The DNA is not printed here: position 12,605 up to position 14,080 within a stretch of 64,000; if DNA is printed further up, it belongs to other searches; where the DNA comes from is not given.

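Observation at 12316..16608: Archaeal-type mevalonate-pathway enzymes (two-subunit aconitase X + UbiD decarboxylase) divergent from a bacterial-type HMG-CoA synthase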

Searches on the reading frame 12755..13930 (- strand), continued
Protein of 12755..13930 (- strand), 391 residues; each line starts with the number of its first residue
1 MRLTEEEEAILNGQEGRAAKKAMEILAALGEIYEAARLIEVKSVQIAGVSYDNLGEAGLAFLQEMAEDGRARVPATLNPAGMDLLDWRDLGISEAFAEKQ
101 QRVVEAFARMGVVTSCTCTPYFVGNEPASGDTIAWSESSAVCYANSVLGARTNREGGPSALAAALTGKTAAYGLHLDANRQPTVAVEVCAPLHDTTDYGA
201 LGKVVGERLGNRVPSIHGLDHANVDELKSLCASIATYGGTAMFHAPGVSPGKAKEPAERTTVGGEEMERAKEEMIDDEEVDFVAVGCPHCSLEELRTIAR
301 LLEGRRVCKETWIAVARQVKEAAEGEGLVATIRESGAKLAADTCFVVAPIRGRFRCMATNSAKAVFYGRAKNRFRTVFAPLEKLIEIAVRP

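Call 47: search_protein_families(library=pfam, proteins=[L073:5268-6251:+, L073:3771-5261:+, L073:869-3799:+, L073:8724-9848:+, L073:7675-8478:-, L073:11432-12115:+, L073:12165-12947:+, L066:11456-12238:+, L066:7660-8661:+, L066:12537-13982:+], max_evalue=0.0001)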
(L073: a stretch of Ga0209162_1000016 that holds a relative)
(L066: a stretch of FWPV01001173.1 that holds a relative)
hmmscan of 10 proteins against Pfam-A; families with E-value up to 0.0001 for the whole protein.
L073:5268-6251:+ (327 aa): 1 family
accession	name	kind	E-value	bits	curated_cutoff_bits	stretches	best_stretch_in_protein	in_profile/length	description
PF01841.26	Transglut_core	-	3.9e-12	46.8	23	1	96-213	3-107/108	Transglutaminase-like superfamily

L073:3771-5261:+ (496 aa): 1 family
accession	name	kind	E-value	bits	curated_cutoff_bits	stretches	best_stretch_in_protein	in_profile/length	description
PF04443.18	LuxE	-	2.2e-26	93.1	24.9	1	308-481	206-387/391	Acyl-protein synthetase, LuxE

L073:869-3799:+ (976 aa): 2 families
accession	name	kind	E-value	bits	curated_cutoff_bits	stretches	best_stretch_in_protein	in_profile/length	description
PF03176.21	MMPL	-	2.4e-30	106.1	20.5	2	95-365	8-297/333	MMPL family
PF00873.25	ACR_tran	-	4.4e-05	21.8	28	1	798-969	330-503/1021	AcrB/AcrD/AcrF family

L073:8724-9848:+ (374 aa): 2 families
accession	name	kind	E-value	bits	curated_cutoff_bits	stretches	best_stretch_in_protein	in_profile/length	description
PF00378.25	ECH_1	-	3.1e-33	115.6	27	1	107-348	4-241/251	Enoyl-CoA hydratase/isomerase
PF16113.10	ECH_2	-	3.9e-12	46.8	27.2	1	113-299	5-190/335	Enoyl-CoA hydratase/isomerase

L073:7675-8478:- (267 aa): 1 family
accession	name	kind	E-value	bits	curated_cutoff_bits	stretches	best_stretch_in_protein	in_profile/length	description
PF04250.19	DUF429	-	1.1e-14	55.1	23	1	58-255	1-211/214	Protein of unknown function (DUF429)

L073:11432-12115:+ (227 aa): 1 family
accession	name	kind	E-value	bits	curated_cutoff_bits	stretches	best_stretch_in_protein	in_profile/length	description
PF01661.27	Macro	-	1.4e-49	167.3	22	1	76-188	1-118/118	Macro domain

L073:12165-12947:+ (260 aa): 0 families

L066:11456-12238:+ (260 aa): 4 families
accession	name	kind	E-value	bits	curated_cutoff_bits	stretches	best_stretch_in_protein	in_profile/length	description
PF13419.12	HAD_2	-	5.4e-25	89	23.8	1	54-228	1-177/178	Haloacid dehalogenase-like hydrolase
PF00702.32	Hydrolase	-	3.5e-19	70.4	26.4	1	51-223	1-191/191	haloacid dehalogenase-like hydrolase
PF13242.12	Hydrolase_like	-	4.8e-10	39.6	22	1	185-253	3-74/75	HAD-hyrolase-like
PF12710.13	HAD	-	3.8e-06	27.9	27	1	55-220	2-189/189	haloacid dehalogenase-like hydrolase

L066:7660-8661:+ (333 aa): 3 families
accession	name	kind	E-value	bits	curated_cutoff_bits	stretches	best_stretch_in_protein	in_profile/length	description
PF08544.19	GHMP_kinases_C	-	2.1e-15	57.3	21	1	223-303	2-84/85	GHMP kinases C terminal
PF00288.32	GHMP_kinases_N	-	1.2e-14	54.7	22.3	1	74-153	12-87/87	GHMP kinases N terminal domain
PF22700.2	MVD-like_N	-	9.4e-06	25.8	27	1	63-132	59-130/157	Diphosphomevalonate decarboxylase-like N-terminal domain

L066:12537-13982:+ (481 aa): 3 families
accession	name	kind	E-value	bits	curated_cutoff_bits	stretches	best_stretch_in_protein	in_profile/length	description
PF07685.20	GATase_3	-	1.5e-38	132.8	27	1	250-442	1-194/196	CobB/CobQ-like glutamine amidotransferase domain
PF13500.12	AAA_26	-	2.1e-14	54.3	27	1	83-178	97-190/198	AAA domain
PF01656.29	CbiA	-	6.8e-11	42.6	25.4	1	9-179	1-112/125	CobQ/CobB/MinD/ParA nucleotide binding domain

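Call 60: search_protein_families(library=pfam, proteins=[L066:4642-7512:+, L066:2287-4503:-, L066:1240-2067:-, L066:14705-15301:+, L066:15318-16313:+, L066:16313-17938:+, L066:18315-19136:+, L066:18991-20298:+, L070:5387-6607:+, L070:6679-7824:+], max_evalue=0.0001)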
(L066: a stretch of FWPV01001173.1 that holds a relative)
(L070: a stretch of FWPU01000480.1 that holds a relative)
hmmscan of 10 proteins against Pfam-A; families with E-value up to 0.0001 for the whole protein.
L066:4642-7512:+ (956 aa): 5 families
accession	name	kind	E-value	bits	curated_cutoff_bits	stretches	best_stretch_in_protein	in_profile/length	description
PF00368.23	HMG-CoA_red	-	1e-101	341.1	27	1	40-411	2-368/368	Hydroxymethylglutaryl-coenzyme A reductase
PF13243.12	SQHop_cyclase_C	-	2e-20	73.5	26.1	2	786-936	138-302/319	Squalene-hopene cyclase C-terminal domain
PF13249.12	SQHop_cyclase_N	-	2e-11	44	26.2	0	658-739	3-85/291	Squalene-hopene cyclase N-terminal domain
PF00432.27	Prenyltrans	-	4.1e-06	26.9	26.5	0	644-828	6-169/304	Prenyltransferase alpha-alpha toroid domain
PF07678.20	TED_complement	-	7.1e-06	25.8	22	0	669-770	81-191/312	A-macroglobulin TED domain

L066:2287-4503:- (738 aa): 1 family
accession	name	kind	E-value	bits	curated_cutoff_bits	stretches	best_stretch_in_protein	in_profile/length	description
PF01663.27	Phosphodiest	-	1.2e-31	111.1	23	2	431-634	149-323/342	Type I phosphodiesterase / nucleotide pyrophosphatase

L066:1240-2067:- (275 aa): 0 families

L066:14705-15301:+ (198 aa): 1 family
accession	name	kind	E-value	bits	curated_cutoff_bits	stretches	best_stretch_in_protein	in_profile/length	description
PF14361.12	RsbRD_N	-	3.7e-15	56.9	24.3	1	14-116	1-103/104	RsbT co-antagonist protein rsbRD N-terminal domain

L066:15318-16313:+ (331 aa): 1 family
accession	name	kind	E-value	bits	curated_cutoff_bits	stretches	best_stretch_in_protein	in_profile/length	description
PF02665.19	Nitrate_red_gam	-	2.6e-18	66.9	22.9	1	94-279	12-201/217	Nitrate reductase gamma subunit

L066:16313-17938:+ (541 aa): 5 families
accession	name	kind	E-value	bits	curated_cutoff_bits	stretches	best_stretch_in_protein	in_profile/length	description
PF13183.11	Fer4_8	-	2.8e-11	44.2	27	1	91-177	2-68/68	4Fe-4S dicluster domain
PF13534.11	Fer4_17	-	3.1e-09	37.7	22.2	1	94-178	2-61/61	4Fe-4S dicluster domain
PF12838.12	Fer4_7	-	4.4e-07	30.7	27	1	94-177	2-52/52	4Fe-4S dicluster domain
PF13187.11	Fer4_9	-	7.3e-06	26.4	27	0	161-176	35-50/52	4Fe-4S dicluster domain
PF12797.12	Fer4_2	-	3.1e-05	24.1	24.5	0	161-175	8-22/22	4Fe-4S binding domain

L066:18315-19136:+ (273 aa): 6 families
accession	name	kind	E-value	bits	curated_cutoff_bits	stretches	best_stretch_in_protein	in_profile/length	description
PF13247.11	Fer4_11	-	1e-18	67.8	26.2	2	127-180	9-64/100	4Fe-4S dicluster domain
PF12838.12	Fer4_7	-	4.5e-11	43.5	27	1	128-173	2-51/52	4Fe-4S dicluster domain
PF13187.11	Fer4_9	-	1.1e-09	38.6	27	0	159-234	1-51/52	4Fe-4S dicluster domain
PF13183.11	Fer4_8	-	2.3e-07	31.7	27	0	158-232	3-66/68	4Fe-4S dicluster domain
PF13237.11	Fer4_10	-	4.4e-06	27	25.5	0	155-230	4-52/53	4Fe-4S dicluster domain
PF12837.12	Fer4_6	-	1.4e-05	25.2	25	1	155-173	4-22/24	4Fe-4S binding domain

L066:18991-20298:+ (435 aa): 1 family
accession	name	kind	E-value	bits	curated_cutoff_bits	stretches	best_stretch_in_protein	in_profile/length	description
PF03916.19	NrfD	-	7.4e-36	124.8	25.8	1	93-372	4-295/313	Polysulphide reductase, NrfD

L070:5387-6607:+ (406 aa): 3 families
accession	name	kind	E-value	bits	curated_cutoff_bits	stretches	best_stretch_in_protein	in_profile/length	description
PF02770.24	Acyl-CoA_dh_M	-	1.3e-23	83.4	33.3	1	130-224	1-97/97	Acyl-CoA dehydrogenase, middle domain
PF00441.29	Acyl-CoA_dh_1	-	2e-22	80.4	22.4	1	236-392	1-149/150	Acyl-CoA dehydrogenase, C-terminal domain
PF02771.21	Acyl-CoA_dh_N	-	2.9e-18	66.7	22.9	1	6-125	1-112/113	Acyl-CoA dehydrogenase, N-terminal domain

L070:6679-7824:+ (381 aa): 5 families
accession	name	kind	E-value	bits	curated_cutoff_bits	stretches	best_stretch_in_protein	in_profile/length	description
PF00441.29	Acyl-CoA_dh_1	-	2.5e-30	106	22.4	1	230-376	3-147/150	Acyl-CoA dehydrogenase, C-terminal domain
PF02771.21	Acyl-CoA_dh_N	-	1.5e-29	103.1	22.9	1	6-117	1-112/113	Acyl-CoA dehydrogenase, N-terminal domain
PF02770.24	Acyl-CoA_dh_M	-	5.6e-13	49.3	33.3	1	123-213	2-94/97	Acyl-CoA dehydrogenase, middle domain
PF08028.16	Acyl-CoA_dh_2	-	7.1e-10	39.7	22.7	1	244-347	2-113/134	Acyl-CoA dehydrogenase, C-terminal domain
PF22924.1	ACOX_C_alpha1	-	4.2e-05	23.8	27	0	245-366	11-156/169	Acyl-CoA oxidase, C-alpha1 domain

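Call 80: search_protein_families(library=ncbifam, proteins=[L004:7530-8480:+, L066:7660-8661:+, L066:4714-5991:+, L066:5992-7512:+, L066:11456-12238:+], max_evalue=0.001)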
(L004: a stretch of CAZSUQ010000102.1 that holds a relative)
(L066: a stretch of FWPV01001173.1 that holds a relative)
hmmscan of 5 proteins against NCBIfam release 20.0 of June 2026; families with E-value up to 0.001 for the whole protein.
L004:7530-8480:+ (316 aa): 15 families
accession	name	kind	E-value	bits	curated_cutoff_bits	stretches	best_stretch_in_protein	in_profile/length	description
TIGR00549.1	mevalon_kin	equivalog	3.8e-68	230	163.05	1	8-284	3-276/276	mevalonate kinase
NF003036.0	PRK03926.1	equivalog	1.1e-54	185.5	403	1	8-310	8-291/302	mevalonate kinase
NF003006.0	PRK03817.1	equivalog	6.4e-23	81.3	443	2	193-306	221-333/352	galactokinase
NF040957.1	Arch_PMK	equivalog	1.3e-16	61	500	1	97-305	92-304/316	phosphomevalonate kinase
NF002288.1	PRK01212.1-4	equivalog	1.6e-15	56.9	194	1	68-301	63-281/303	homoserine kinase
TIGR00131.1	gal_kin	equivalog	9.1e-14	51.1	226.65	1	221-296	284-360/388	galactokinase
NF003705.0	PRK05322.1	equivalog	1.7e-13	50.1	385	1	220-291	282-355/388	galactokinase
TIGR01220.1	Pmev_kin_Gr_pos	equivalog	6.2e-12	45.2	165.7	1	169-306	208-350/358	phosphomevalonate kinase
NF001816.0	PRK00555.1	equivalog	1.1e-11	44.3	509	1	221-303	259-341/363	galactokinase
NF049969.1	GlMnHpPKinHddA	equivalog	4.3e-11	42.8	600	1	85-285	98-304/338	D-glycero-D-manno-heptose 7-phosphate kinase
TIGR00191.1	thrB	equivalog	2.7e-09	36.3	168.25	1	67-157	65-147/304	homoserine kinase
NF003472.0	PRK05101.1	equivalog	4.2e-09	35.8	499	1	219-299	275-357/382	galactokinase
NF009948.0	PRK13412.1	equivalog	3.7e-07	28.2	721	1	56-287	703-939/974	bifunctional fucokinase/fucose-1-phosphate guanylyltransferase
NF040725.1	panto_kin_Meth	equivalog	8e-07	28.3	380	1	60-159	66-157/286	pantoate kinase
NF002870.0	PRK03188.1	equivalog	6e-05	21.9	286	1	83-313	92-299/310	4-(cytidine 5'-diphospho)-2-C-methyl-D-erythritol kinase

L066:7660-8661:+ (333 aa): 16 families
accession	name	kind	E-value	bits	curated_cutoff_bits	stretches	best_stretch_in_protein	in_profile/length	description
TIGR00549.1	mevalon_kin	equivalog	5e-70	236.1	163.05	1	8-284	3-276/276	mevalonate kinase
NF003036.0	PRK03926.1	equivalog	7.2e-53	179.6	403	1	8-310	8-291/302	mevalonate kinase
NF003006.0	PRK03817.1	equivalog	1.1e-21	77.2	443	2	187-308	214-335/352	galactokinase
NF001816.0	PRK00555.1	equivalog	1.3e-13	50.6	509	1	170-304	209-342/363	galactokinase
NF002288.1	PRK01212.1-4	equivalog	2.2e-13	49.9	194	1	68-300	63-280/303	homoserine kinase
NF040957.1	Arch_PMK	equivalog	1.1e-12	48.1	500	1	8-286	6-288/316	phosphomevalonate kinase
TIGR00131.1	gal_kin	equivalog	2.6e-10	39.8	226.65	1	195-301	258-365/388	galactokinase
NF003705.0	PRK05322.1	equivalog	2.1e-09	36.6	385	1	208-289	270-353/388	galactokinase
NF049969.1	GlMnHpPKinHddA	equivalog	1e-08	35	600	1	87-294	100-313/338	D-glycero-D-manno-heptose 7-phosphate kinase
NF009948.0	PRK13412.1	equivalog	1.4e-08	32.9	721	1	56-290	703-942/974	bifunctional fucokinase/fucose-1-phosphate guanylyltransferase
TIGR00191.1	thrB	equivalog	1.8e-08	33.6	168.25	1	72-162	70-152/304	homoserine kinase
TIGR01220.1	Pmev_kin_Gr_pos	equivalog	4.5e-08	32.5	165.7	1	170-303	209-347/358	phosphomevalonate kinase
NF003472.0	PRK05101.1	equivalog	4.9e-07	29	499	1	194-300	251-358/382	galactokinase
NF002870.0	PRK03188.1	equivalog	4.4e-06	25.6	286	1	80-304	89-289/310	4-(cytidine 5'-diphospho)-2-C-methyl-D-erythritol kinase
NF040725.1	panto_kin_Meth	equivalog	2.3e-05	23.5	380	1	61-201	67-196/286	pantoate kinase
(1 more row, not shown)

L066:4714-5991:+ (426 aa): 4 families
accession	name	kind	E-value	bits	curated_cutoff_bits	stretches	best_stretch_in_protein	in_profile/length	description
TIGR00532.1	HMG_CoA_R_NAD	equivalog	1.2e-108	363.9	259.95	1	6-387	22-395/395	hydroxymethylglutaryl-CoA reductase, degradative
TIGR00533.1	HMG_CoA_R_NADP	equivalog_domain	6.8e-17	61.5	441.8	2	16-200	30-211/402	hydroxymethylglutaryl-CoA reductase (NADPH)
TIGR00920.1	2A060605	subfamily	2.9e-16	58.8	778.35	2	30-106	506-580/887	hydroxymethylglutaryl-CoA reductase (NADPH)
NF006380.0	PRK08621.1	equivalog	0.00062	20.2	164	1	224-277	57-110/142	galactose-6-phosphate isomerase subunit LacA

L066:5992-7512:+ (506 aa): 6 families
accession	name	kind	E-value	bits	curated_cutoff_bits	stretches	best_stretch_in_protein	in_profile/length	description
TIGR01787.1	squalene_cyclas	subfamily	4.4e-19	68.6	322.7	3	201-331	456-593/622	squalene/oxidosqualene cyclases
NF053823.1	SCO2321_fam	equivalog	8.9e-19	67.6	300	2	232-293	103-163/405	SCO2321 family membrane protein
TIGR01507.1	hopene_cyclase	equivalog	7.2e-16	57.7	431.1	2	204-331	474-606/640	squalene--hopene cyclase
TIGR03463.1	osq_cycl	subfamily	5.1e-07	28.4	851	0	276-377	448-545/634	2,3-oxidosqualene cyclase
TIGR04277.1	squa_tetra_cyc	equivalog_domain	1.4e-06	27.2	500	0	333-420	433-525/624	tetrahymanol synthase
TIGR02474.1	pec_lyase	equivalog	0.00031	20.4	189.8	0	439-473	58-92/295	pectate lyase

L066:11456-12238:+ (260 aa): 33 families (the best 25 are shown)
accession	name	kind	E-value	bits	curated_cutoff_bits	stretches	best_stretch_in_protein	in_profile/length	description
NF009695.0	PRK13222.1-2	equivalog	4e-23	82.1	225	1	50-258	5-222/226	phosphoglycolate phosphatase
TIGR01449.2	PGP_bact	equivalog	4.7e-23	81.9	180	1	55-258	2-213/213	phosphoglycolate phosphatase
TIGR02009.1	PGMB-YQAB-SF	subfamily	6.3e-19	68.9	153.35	1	51-229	1-186/186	beta-phosphoglucomutase family hydrolase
NF009697.0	PRK13222.1-4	equivalog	7.9e-18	64.6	327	1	50-258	6-222/232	phosphoglycolate phosphatase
TIGR02253.1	CTE7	subfamily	1.3e-17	64.3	169.75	1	51-236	2-201/221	TIGR02253 family HAD-type hydrolase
NF008000.0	PRK10725.1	equivalog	2.6e-17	63.6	215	1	50-229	4-185/188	fructose-1-phosphate/6-phosphogluconate phosphatase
TIGR01422.2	phosphonatase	equivalog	2e-15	56.8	220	1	51-229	1-199/251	phosphonoacetaldehyde hydrolase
TIGR03351.1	PhnX-like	hypoth_equivalog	2.2e-15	57.2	218.9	1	54-258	4-219/220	phosphonatase-like hydrolase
TIGR02254.1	YjjG_YfnB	equivalog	2.7e-14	53.2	159.9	1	122-227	85-194/223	YjjG family noncanonical pyrimidine nucleotidase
NF009804.0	PRK13288.1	equivalog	4.3e-14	52.5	218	1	50-258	2-210/215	pyrophosphatase PpaX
NF009694.0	PRK13222.1-1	equivalog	7.4e-14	51.6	415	1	123-259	100-240/252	phosphoglycolate phosphatase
TIGR01990.1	bPGM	equivalog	8.4e-14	52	189.4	1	52-229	2-186/187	beta-phosphoglucomutase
TIGR01454.1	AHBA_synth_RP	hypoth_equivalog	1.4e-13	50.9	246.65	1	54-257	1-202/205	AHBA synthesis associated protein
TIGR01549.1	HAD-SF-IA-v1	subfamily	4.9e-12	46.5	23.3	1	104-223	33-149/149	HAD-IA family hydrolase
NF007854.0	PRK10563.1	equivalog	2.3e-11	43.8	211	1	50-257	3-208/221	6-phosphogluconate phosphatase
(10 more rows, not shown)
